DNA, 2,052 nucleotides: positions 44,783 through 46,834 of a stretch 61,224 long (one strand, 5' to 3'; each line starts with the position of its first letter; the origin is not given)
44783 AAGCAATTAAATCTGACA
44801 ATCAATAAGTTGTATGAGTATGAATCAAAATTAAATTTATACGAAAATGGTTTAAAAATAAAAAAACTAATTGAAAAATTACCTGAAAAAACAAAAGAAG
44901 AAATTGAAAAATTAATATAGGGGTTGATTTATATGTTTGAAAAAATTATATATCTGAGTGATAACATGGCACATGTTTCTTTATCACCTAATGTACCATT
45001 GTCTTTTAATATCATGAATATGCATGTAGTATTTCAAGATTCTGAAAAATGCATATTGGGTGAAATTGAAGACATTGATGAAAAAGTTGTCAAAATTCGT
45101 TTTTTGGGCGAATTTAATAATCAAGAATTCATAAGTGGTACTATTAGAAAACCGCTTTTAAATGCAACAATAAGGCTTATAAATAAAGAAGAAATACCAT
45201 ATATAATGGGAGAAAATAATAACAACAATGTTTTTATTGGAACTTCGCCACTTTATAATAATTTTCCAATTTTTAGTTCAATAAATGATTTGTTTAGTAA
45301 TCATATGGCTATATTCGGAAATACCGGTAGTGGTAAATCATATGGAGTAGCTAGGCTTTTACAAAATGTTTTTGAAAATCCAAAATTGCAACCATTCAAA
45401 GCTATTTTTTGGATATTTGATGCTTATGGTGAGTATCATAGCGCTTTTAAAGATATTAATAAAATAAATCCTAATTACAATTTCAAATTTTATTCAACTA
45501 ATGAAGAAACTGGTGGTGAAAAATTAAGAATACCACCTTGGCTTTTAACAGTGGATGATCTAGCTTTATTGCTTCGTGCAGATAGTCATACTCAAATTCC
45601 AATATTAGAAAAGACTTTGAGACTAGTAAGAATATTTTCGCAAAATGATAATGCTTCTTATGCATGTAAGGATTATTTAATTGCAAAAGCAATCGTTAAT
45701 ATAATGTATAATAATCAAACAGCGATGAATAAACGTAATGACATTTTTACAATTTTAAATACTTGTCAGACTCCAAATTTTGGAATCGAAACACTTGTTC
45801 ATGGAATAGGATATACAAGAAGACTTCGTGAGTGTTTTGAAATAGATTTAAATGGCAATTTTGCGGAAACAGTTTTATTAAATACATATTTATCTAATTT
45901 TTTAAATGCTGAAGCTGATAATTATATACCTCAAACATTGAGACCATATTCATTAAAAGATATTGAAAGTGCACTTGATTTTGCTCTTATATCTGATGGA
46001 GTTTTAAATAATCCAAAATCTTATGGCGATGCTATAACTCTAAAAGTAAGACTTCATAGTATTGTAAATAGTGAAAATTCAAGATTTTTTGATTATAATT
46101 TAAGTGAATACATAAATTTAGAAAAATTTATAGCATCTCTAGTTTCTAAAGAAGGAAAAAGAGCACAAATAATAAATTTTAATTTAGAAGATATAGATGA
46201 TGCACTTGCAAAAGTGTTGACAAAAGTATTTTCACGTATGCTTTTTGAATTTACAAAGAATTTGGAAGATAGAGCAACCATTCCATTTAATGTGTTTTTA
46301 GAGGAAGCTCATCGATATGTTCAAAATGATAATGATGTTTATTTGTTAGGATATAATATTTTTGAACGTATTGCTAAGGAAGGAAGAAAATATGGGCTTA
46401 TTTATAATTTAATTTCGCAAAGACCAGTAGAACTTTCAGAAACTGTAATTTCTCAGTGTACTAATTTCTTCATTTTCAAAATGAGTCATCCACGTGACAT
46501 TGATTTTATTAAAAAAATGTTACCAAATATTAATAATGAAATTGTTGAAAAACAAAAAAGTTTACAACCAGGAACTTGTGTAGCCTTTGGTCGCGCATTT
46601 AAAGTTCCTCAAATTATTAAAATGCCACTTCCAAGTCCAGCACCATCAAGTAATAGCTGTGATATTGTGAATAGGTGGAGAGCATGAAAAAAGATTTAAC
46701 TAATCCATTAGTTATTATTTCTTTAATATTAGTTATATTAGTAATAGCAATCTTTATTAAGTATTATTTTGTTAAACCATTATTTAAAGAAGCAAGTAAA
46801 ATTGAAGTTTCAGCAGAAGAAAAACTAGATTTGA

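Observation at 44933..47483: HerA/FtsK-superfamily ATPase coupled to an uncharacterised membrane-anchored Cys-rich protein, occupying the slot where ffh normally follows ftsY-ylxM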

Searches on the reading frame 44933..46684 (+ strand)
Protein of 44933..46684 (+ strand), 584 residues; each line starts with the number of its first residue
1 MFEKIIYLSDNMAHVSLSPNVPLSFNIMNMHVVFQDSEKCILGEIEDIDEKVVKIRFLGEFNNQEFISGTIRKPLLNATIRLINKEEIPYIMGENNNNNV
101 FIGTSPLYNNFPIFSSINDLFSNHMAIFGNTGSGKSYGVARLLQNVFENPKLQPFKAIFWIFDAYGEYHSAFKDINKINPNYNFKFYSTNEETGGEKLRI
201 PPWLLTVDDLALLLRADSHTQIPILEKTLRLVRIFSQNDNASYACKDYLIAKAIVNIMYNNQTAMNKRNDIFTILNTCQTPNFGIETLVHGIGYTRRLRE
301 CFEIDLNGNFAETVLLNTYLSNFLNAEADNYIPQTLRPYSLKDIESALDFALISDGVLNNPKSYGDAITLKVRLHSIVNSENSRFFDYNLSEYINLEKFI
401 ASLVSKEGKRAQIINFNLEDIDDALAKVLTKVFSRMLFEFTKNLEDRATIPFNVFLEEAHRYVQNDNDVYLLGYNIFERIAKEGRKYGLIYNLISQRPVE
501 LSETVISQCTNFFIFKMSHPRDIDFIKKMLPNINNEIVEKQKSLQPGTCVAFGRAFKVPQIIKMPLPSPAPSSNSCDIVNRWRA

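Call 3: search_protein_families(library=pfam, proteins=[window:44933-46684:+], max_evalue=0.01)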
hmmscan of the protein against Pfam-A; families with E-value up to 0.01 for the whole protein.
window:44933-46684:+ (584 aa): 3 families
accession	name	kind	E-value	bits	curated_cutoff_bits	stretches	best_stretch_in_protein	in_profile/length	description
PF01935.23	DUF87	-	2.2e-22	80.7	23.2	1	102-247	3-135/220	Helicase HerA, central domain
PF10412.15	TrwB_AAD_bind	-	0.0017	17.7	20.5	1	122-174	15-61/387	Type IV secretion-system coupling protein DNA-binding domain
PF01580.24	FtsK_SpoIIIE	-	0.0076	16.2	24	0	123-146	40-63/221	FtsK/SpoIIIE family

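Call 4: search_protein_families(library=padloc, proteins=[window:44933-46684:+], max_evalue=0.1)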
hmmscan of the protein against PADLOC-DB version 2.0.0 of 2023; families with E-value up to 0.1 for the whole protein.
window:44933-46684:+ (584 aa): 15 families
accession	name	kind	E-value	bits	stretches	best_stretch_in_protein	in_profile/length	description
PDLC04102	HerA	-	9.9e-109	362.5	1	53-582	90-637/654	-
PDLC04105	HerA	-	7.3e-68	227.5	2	390-583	357-554/576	-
PDLC04098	HerA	-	2.5e-60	202.8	2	369-577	442-661/686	-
PDLC04106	HerA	-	1e-59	200.8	2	369-583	424-647/667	-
PDLC04097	HerA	-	1.2e-52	177.4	1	50-582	88-611/618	-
PDLC02185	HerA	-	4.3e-50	169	2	427-583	426-580/585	-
PDLC02188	HerA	-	6.8e-48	161.9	1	50-583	70-561/578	-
PDLC04100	HerA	-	4.5e-47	159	2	376-583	365-573/580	-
PDLC04103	HerA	-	1.7e-46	156.7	2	362-583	351-575/579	-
PDLC04104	HerA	-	5.5e-34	115.5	1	389-583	158-355/379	-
PDLC04140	mad8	-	2.6e-13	48.2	1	123-555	28-290/314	mads_8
PDLC04101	HerA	-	2.8e-12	44.1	1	96-218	142-256/400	-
PDLC01055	HerA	-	5.5e-11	40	2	67-172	102-203/532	Type III coevolved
PDLC04107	HerA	-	9e-10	36.1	1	95-217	142-260/306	-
PDLC04099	HerA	-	1.8e-07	28.7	1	74-170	116-212/214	-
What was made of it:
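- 44933..46687 (+): HerA-clade ATPase, 584 aa. HAS-barrel aa 1-116; RecA-like core; helix-bundle insert about aa 207-404; C-terminal hook about aa 565-584. Pfam DUF87 2.2e-22; PADLOC HerA PDLC04102 1e-108 (calls 3, 4).
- On SIR2-HerA / DUF4297-HerA anti-phage systems: Neighbours are ylxM and an orphan protein with no Pfam or PADLOC family (calls 3, 4).
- Checked: HerA family membership: Pfam DUF87 2.2e-22, PADLOC HerA model PDLC04102 1e-108 (calls 3, 4).
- Pfam DUF87 and PADLOC HerA at 1e-108 (calls 3, 4).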

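Call 5: search_protein_families(library=ncbifam, proteins=[window:44933-46684:+], max_evalue=0.01)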
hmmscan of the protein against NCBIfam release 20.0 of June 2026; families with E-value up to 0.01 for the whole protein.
window:44933-46684:+ (584 aa): 7 families
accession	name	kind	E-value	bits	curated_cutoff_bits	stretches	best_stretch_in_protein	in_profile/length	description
NF042944.1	HerA_antiphage_2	equivalog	6.9e-48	163.8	850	2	359-583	324-561/576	anti-phage-associated helicase HerA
NF042943.1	HerA_antiphage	equivalog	1.9e-45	155.5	800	2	375-582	358-566/566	anti-phage-associated helicase HerA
NF040937.1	HerA_Thermprot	equivalog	5.8e-32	110.7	800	2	392-583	288-480/487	DNA double-strand break repair helicase HerA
NF040819.1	helicase_HerA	equivalog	5.1e-26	91.3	970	2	447-564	399-514/561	DNA double-strand break repair helicase HerA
NF033849.1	ser_rich_anae_1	subfamily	5.5e-12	43.9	650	1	431-526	999-1099/1163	serine-rich protein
NF053655.1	CedD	equivalog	1.5e-11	43.7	600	2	427-563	398-524/527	DNA-translocating ATPase CedD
NF002126.0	PRK00964.1-4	subfamily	0.0057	16.2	161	0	257-292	31-65/186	tetrahydromethanopterin S-methyltransferase subunit A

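Call 7: find_homologous_proteins(query=window:44933-46684:+, max_evalue=1e-10)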
Query window:44933-46684:+ (584 aa): 8000 proteins with E <= 1e-10 among 8000 candidates; the best 120 are listed.
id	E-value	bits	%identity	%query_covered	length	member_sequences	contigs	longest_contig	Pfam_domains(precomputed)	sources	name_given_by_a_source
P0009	0.0e+0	1318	100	100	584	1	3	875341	PF01935.24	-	-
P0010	0.0e+0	1213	90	100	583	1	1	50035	PF01935.24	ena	-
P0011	0.0e+0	1206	90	100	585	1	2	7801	PF01935.24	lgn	-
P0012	0.0e+0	1206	89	100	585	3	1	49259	PF01935.24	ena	-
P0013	0.0e+0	1206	90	100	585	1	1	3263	PF01935.24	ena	-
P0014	0.0e+0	1202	89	100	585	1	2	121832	PF01935.24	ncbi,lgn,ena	-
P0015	0.0e+0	1202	90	100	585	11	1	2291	PF01935.24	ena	-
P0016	0.0e+0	1194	88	100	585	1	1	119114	PF01935.24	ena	-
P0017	0.0e+0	1182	89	100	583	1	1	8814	PF01935.24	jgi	-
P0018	0.0e+0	1171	87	100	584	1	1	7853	PF01935.24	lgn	-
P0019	0.0e+0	1171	88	100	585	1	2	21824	PF01935.24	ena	-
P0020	0.0e+0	1171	87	100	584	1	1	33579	PF01935.24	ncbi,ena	-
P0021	0.0e+0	1169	86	100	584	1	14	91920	PF01935.24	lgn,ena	-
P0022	0.0e+0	1152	86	100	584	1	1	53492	PF01935.24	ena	-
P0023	0.0e+0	1150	86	100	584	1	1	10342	PF01935.24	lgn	-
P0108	1.8e-247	841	63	100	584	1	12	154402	PF10412.16,PF01935.24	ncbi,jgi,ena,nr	ncbi:MAG: ATP-binding protein [Lactobacillales bacterium]|nr:ATP-binding protein [Lactobacillales ba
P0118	3.2e-247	840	62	100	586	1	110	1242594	PF01935.24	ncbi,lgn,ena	-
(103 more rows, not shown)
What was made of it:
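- More than 8000 database relatives (call 7).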

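Call 8: find_encoding_contigs(protein=P0118, flank=6000, max_places=4)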
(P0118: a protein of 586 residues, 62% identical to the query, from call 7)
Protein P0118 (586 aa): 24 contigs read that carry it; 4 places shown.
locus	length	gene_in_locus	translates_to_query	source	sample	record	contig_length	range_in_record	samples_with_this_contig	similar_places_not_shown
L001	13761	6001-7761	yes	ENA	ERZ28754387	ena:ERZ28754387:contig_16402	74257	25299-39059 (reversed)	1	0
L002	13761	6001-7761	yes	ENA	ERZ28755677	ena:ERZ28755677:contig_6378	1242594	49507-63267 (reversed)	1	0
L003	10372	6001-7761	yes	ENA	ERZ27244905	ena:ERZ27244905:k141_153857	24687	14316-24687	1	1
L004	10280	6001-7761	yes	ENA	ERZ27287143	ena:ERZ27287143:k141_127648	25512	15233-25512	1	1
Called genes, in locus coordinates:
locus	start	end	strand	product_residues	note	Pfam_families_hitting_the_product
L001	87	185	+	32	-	-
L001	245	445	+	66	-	-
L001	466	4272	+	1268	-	-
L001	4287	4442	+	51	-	-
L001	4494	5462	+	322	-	PF02881:SRP54_N, PF03308:MeaB (faint), PF13604:AAA_30 (weak), PF00448:SRP54, PF01656:CbiA (faint), PF13614:AAA_31 (weak)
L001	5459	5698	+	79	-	-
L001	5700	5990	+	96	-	PF04297:UPF0122, PF04545:Sigma70_r4, PF08281:Sigma70_r4_2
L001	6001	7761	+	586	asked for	PF01935:DUF87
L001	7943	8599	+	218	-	PF00072:Response_reg, PF00486:Trans_reg_C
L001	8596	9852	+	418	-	PF00512:HisKA, PF02518:HATPase_c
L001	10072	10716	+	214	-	PF12784:PDDEXK_2 (weak)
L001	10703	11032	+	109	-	-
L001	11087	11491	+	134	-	-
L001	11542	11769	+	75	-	-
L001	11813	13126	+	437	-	PF01225:Mur_ligase, PF08245:Mur_ligase_M, PF02875:Mur_ligase_C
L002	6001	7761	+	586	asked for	PF01935:DUF87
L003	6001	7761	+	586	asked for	PF01935:DUF87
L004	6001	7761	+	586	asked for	PF01935:DUF87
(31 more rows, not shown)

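Call 9: find_encoding_contigs(protein=P0108, flank=6000, max_places=3)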
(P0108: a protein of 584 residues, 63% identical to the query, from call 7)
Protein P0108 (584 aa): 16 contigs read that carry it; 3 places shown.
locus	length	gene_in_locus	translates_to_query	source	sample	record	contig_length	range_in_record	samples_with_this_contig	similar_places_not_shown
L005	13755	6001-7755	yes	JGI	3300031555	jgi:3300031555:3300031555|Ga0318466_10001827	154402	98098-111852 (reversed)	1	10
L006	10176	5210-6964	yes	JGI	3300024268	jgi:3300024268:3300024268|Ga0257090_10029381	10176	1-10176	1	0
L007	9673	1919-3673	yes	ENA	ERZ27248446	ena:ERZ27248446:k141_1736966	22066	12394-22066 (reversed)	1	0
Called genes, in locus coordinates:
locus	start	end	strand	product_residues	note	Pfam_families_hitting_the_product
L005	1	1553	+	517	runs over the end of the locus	PF12072:RNase_Y_N, PF00013:KH_1, PF22891:KH_PNO1_2nd (faint), PF01966:HD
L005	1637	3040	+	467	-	PF00224:PK, PF02887:PK_C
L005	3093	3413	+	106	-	PF00367:PTS_EIIB (weak)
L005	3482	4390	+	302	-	PF17761:DUF1016_N, PF06250:YhcG_C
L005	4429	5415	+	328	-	PF13614:AAA_31 (faint), PF02881:SRP54_N, PF13604:AAA_30 (weak), PF00448:SRP54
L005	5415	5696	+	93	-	-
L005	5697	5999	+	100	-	PF04297:UPF0122, PF04545:Sigma70_r4 (weak)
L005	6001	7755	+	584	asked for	PF01935:DUF87, PF10412:TrwB_AAD_bind (faint)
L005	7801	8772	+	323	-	PF01210:NAD_Gly3P_dh_N, PF03721:UDPG_MGDP_dh_N (faint), PF03807:F420_oxidored (faint), PF07479:NAD_Gly3P_dh_C, PF20618:GPD_NAD_C_bact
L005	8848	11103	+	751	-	PF04464:Glyphos_transf, PF00534:Glycos_transf_1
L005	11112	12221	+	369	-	-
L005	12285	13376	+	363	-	PF04464:Glyphos_transf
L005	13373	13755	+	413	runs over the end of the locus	PF04464:Glyphos_transf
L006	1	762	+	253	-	?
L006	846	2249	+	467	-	PF00224:PK, PF02887:PK_C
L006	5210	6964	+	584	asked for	PF01935:DUF87, PF10412:TrwB_AAD_bind (faint)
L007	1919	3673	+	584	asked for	PF01935:DUF87, PF10412:TrwB_AAD_bind (faint)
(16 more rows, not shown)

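Call 10: find_encoding_contigs(protein=P0014, flank=6000, max_places=3)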
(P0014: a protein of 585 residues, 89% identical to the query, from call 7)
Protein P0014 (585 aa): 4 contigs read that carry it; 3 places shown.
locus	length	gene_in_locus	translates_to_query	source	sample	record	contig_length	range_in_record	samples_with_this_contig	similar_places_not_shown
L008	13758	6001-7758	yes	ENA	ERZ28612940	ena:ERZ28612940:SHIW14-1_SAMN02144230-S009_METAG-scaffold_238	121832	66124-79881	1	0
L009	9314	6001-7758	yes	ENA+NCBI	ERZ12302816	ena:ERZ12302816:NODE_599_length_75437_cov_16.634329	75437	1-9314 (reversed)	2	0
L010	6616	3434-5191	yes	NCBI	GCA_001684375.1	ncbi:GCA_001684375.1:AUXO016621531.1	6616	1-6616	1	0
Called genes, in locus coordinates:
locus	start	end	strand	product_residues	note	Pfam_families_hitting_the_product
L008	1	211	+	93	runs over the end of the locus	-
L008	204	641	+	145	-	PF12732:YtxH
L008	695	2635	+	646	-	PF16403:Bact_surface_Ig-like, PF05257:CHAP (faint)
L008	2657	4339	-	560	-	PF12706:Lactamase_B_2, PF00753:Lactamase_B, PF23023:Anti-Pycsar_Apyc1 (faint), PF22505:RNase_J_b_CASP, PF07521:RMMBL, PF17770:RNase_J_C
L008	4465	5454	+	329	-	PF02881:SRP54_N, PF13614:AAA_31 (faint), PF25199:nSTAND_NTPase5 (faint), PF00448:SRP54, PF02374:ArsA_ATPase (faint)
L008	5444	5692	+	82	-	-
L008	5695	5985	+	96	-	PF04297:UPF0122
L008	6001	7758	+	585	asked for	PF01935:DUF87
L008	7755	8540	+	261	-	-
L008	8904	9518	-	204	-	-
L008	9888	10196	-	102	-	-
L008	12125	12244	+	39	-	-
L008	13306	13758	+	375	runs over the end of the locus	PF01594:AI-2E_transport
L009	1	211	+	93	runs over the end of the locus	-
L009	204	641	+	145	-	PF12732:YtxH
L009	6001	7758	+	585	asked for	PF01935:DUF87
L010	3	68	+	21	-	?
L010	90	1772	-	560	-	PF12706:Lactamase_B_2, PF00753:Lactamase_B, PF23023:Anti-Pycsar_Apyc1 (faint), PF22505:RNase_J_b_CASP, PF07521:RMMBL, PF17770:RNase_J_C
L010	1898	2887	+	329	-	PF02881:SRP54_N, PF13614:AAA_31 (faint), PF25199:nSTAND_NTPase5 (faint), PF00448:SRP54, PF02374:ArsA_ATPase (faint)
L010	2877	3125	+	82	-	-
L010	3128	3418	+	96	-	PF04297:UPF0122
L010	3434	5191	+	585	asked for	PF01935:DUF87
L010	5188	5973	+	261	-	-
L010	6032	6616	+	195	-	?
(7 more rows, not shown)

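Call 20: find_related_loci(query=A1, collection=genome_contigs, flank=10000)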
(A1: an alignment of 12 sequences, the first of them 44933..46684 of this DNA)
Query A1 (584 aa) in genome_contigs; peptide patterns used: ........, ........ (x = any residue, [..] = any of these).
600 stretches matched a pattern (row limit reached: there are more); 597 encode a relative of the query (tblastn E <= 1e-3); the best 80 are kept; 80 distinct loci.
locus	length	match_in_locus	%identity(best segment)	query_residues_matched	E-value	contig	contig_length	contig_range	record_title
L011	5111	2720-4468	62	1-584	0e+0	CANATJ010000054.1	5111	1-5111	MAG TPA_asm: uncultured Firmicutes bacterium isolate SRR14836549_bin.6_metawrap_v1.3_MAG genome assembly, contig: NODE.4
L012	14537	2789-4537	61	1-584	0e+0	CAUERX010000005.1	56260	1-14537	MAG TPA_asm: uncultured bacterium isolate ERR10149238_bin.39_MetaWRAP_v1.3_MAG genome assembly, contig: ERZ19085884.389,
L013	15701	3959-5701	61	1-582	0e+0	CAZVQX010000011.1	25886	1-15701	MAG TPA_asm: uncultured Muribaculaceae bacterium isolate SRP192927_co8_88 genome assembly, contig: NODE_1454_length_2588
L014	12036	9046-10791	60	1-583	0e+0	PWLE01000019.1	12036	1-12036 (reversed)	MAG: Mollicutes bacterium isolate CSSed10_225R1 CS-Sed10-C12896, whole genome shotgun sequence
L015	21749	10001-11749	60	1-584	0e+0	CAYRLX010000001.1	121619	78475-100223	MAG TPA_asm: uncultured Muribaculaceae bacterium isolate SRP278969_co2_639 genome assembly, contig: NODE_50_length_12161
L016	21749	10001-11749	62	1-584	0e+0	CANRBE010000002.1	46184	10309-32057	MAG: uncultured Bacilli bacterium isolate Lapin-028__bin9 genome assembly, contig: Lapin-028__NODE_759_length_46184_cov_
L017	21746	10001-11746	60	1-584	0e+0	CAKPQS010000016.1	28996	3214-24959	MAG: uncultured Bacilli bacterium isolate REFINED_METABAT215_TOP10_CONTIGS_1500_ASSEMBLY_K77_MERGED__Hadza_PheChl_Fiber-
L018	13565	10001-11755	59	1-582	0e+0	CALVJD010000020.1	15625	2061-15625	MAG: uncultured Bacilli bacterium isolate E05__bin274 genome assembly, contig: E05__k127_5937302, whole genome shotgun s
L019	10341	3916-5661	60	1-584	0e+0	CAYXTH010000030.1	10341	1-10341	MAG TPA_asm: uncultured Muribaculaceae bacterium isolate binchicken_co323_95 genome assembly, contig: NODE_7311_length_1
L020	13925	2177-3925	59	1-584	0e+0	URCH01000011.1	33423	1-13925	uncultured Tenericutes bacterium isolate UMGS872 genome assembly, contig: NODE_177_length_33423_cov_5.00336, whole genom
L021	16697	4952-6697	58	1-584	0e+0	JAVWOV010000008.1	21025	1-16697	MAG: Bacilli bacterium isolate CGS3Y1-bin4 NODE_1777_length_21025_cov_5.490224, whole genome shotgun sequence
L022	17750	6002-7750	56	1-582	0e+0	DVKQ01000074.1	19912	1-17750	MAG TPA_asm: Candidatus Onthousia faecipullorum isolate CHK195-26880 CHK195__C246467_L19912_ERR3414590, whole genome sho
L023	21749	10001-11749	57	1-584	0e+0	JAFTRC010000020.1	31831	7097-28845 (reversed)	MAG: Bacilli bacterium isolate RGIG4073 Roe_deer_Cecum.Co__c676886, whole genome shotgun sequence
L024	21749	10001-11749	55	1-584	0e+0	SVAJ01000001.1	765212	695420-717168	MAG: Bacillota bacterium isolate SIG199 NODE_2_length_765212_cov_6.972485, whole genome shotgun sequence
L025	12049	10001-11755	56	1-584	0e+0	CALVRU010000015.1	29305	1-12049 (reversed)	MAG: uncultured Bacilli bacterium isolate BRZ_CH__bin90 genome assembly, contig: BRZ_CH__NODE_2244_length_29305_cov_18.5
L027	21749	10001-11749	55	1-584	0e+0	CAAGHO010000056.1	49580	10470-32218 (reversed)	MAG TPA_asm: Bacilli bacterium, isolate HGM10839, WGS project CAAGHO010000000 data, contig: SRS476276_12_k119_213271, wh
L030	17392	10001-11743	54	1-582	0e+0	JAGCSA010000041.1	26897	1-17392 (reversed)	MAG: Bacilli bacterium isolate RGIG10070 Yak_Rumen-1__c1683811, whole genome shotgun sequence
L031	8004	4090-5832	51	1-582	0e+0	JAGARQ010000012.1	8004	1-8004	MAG: Bacilli bacterium isolate RGIG8711 Water_deer_Colon-3__c86530, whole genome shotgun sequence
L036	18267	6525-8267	51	1-582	0e+0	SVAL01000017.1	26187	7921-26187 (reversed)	MAG: Bacillota bacterium isolate SIG201 NODE_8537_length_26187_cov_8.073830, whole genome shotgun sequence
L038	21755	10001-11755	50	1-584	0e+0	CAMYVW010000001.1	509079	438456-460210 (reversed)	MAG TPA_asm: uncultured Tenericutes bacterium isolate SRR10912535_bin.32_metaWRAP_v1.3_MAG genome assembly, contig: ERZ1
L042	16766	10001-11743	50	1-582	0e+0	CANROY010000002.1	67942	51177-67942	MAG: uncultured Bacilli bacterium isolate Lapin-018__bin67 genome assembly, contig: Lapin-018__NODE_321_length_67942_cov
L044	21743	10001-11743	54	1-582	0e+0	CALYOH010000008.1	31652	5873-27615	MAG: uncultured Bacillales bacterium isolate SRR13040389_bin.19_metaWRAP_v1.3_MAG genome assembly, contig: ERZ8969618.79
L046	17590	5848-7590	48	1-582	0e+0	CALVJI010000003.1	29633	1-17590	MAG: uncultured Bacilli bacterium isolate BRZ_GB__bin84 genome assembly, contig: BRZ_GB__NODE_2252_length_29633_cov_5.22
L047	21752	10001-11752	51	1-584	0e+0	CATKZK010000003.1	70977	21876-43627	MAG TPA_asm: uncultured Bacilli bacterium isolate MGG03190_1680015453 genome assembly, contig: ERR2497918_71, whole geno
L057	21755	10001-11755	47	1-582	0e+0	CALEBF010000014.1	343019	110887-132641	MAG TPA_asm: uncultured Tenericutes bacterium isolate ERR912064_bin.89_CONCOCT_v1.1_MAG genome assembly, contig: ERZ8271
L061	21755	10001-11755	47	1-582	5e-179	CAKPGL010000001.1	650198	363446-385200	MAG: uncultured Bacilli bacterium isolate REFINED_METABAT215_TOP10_CONTIGS_1500_ASSEMBLY_K77_MERGED__Hadza_MoBio_hadza-I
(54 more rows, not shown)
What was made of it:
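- At least 597 reference species genomes, all uncultured Bacilli-type MAGs among the best 80 (call 20).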
